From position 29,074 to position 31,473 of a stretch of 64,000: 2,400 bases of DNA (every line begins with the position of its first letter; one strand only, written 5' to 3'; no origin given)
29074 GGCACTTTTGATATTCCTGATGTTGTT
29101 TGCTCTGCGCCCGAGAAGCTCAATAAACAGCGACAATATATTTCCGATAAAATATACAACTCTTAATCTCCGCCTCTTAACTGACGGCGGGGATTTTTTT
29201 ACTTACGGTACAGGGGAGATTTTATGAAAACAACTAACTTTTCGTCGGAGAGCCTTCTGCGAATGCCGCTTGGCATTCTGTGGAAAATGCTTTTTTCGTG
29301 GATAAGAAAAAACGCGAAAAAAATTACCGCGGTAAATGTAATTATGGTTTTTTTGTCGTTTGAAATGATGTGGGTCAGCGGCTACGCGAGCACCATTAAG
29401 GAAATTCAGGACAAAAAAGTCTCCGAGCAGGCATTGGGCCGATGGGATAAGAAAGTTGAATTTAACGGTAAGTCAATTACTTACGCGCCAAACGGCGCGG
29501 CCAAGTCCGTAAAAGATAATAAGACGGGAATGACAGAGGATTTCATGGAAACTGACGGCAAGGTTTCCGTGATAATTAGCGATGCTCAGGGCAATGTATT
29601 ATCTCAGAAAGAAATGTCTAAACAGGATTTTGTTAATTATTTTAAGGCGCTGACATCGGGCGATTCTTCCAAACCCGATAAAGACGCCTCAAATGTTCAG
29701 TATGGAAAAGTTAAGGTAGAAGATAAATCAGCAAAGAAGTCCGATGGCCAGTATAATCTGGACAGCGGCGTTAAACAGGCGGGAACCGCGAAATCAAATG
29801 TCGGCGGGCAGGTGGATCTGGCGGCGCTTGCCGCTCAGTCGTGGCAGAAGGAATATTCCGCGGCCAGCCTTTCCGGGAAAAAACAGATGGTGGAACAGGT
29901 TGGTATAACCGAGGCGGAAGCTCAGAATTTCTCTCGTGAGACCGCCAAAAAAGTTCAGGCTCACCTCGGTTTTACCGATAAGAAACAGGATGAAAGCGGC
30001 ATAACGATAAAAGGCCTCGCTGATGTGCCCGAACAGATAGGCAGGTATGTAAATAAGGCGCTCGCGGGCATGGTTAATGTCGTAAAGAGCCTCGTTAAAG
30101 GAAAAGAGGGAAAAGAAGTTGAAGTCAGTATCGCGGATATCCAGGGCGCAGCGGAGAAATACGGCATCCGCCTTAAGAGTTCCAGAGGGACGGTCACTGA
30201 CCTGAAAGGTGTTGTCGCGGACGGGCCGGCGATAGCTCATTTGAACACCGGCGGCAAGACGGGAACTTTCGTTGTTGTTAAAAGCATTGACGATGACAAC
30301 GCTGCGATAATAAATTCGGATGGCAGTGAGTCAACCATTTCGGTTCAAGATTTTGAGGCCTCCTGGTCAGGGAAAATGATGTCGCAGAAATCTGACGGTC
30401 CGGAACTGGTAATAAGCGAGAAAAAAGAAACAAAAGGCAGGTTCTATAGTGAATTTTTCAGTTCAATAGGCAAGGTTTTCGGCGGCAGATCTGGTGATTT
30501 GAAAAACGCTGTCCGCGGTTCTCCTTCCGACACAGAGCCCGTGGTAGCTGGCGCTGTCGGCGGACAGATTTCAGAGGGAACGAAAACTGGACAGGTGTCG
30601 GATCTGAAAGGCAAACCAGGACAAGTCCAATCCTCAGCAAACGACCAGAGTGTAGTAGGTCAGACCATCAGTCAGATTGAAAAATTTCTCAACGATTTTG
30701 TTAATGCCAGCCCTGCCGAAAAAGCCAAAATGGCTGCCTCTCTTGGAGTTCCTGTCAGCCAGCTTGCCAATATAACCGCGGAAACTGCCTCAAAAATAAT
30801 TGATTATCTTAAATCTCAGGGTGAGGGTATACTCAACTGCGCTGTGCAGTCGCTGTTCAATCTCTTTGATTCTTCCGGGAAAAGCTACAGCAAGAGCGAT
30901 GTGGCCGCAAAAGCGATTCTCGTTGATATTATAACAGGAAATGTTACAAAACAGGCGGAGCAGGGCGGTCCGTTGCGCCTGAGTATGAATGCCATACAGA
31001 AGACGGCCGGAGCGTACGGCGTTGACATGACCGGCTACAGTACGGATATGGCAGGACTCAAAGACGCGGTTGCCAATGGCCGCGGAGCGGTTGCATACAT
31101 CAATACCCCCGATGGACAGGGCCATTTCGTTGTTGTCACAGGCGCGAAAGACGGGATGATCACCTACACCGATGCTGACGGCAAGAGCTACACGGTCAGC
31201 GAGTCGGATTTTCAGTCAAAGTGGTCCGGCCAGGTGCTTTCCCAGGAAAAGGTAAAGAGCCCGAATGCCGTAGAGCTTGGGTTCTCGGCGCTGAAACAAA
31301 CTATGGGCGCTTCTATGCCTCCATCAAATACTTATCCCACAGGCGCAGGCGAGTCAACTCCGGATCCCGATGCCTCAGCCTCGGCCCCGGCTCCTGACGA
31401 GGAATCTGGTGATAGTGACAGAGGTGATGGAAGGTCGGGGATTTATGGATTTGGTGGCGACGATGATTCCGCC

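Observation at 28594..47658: Duplicated module: consensus promoter, homologous leader, small paralogous TM protein, then a giant gene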

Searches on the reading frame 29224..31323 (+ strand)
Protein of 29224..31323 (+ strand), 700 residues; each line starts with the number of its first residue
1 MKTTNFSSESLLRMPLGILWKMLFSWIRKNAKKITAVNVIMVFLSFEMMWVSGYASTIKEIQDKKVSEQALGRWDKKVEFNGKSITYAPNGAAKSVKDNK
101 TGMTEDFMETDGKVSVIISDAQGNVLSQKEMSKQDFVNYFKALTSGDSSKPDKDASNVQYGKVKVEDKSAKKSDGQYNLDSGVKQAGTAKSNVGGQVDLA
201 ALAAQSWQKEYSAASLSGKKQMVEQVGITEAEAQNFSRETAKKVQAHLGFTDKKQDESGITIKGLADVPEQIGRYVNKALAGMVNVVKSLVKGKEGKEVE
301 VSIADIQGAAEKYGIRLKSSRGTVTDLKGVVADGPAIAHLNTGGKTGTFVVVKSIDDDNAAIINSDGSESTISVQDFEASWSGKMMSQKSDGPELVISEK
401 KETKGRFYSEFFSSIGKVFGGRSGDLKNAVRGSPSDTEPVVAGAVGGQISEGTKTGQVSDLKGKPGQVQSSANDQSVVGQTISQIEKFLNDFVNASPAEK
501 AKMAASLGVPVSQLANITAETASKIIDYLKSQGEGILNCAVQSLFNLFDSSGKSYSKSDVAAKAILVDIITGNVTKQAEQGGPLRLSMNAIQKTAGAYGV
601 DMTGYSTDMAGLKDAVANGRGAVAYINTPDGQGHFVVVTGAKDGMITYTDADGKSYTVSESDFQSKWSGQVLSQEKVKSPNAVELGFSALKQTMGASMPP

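Call 91: search_protein_families(library=pfam, proteins=[window:29224-31323:+], max_evalue=1)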
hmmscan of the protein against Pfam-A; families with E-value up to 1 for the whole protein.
window:29224-31323:+ (700 aa): 3 families
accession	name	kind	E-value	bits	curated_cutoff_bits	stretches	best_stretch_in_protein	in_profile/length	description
PF03412.21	Peptidase_C39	-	4e-21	75.7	22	2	586-676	45-130/133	Peptidase C39 family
PF04760.21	IF2_N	-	0.0064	16.7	25.3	1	504-530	24-51/53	Translation initiation factor IF-2, N-terminal region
PF06004.18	DUF903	-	0.088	13.2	27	1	642-662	23-43/49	Bacterial protein of unknown function (DUF903)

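Call 101: search_protein_families(library=padloc, proteins=[window:29224-31323:+], max_evalue=0.01)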
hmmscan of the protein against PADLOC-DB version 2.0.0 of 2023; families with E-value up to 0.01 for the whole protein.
window:29224-31323:+ (700 aa): 0 families
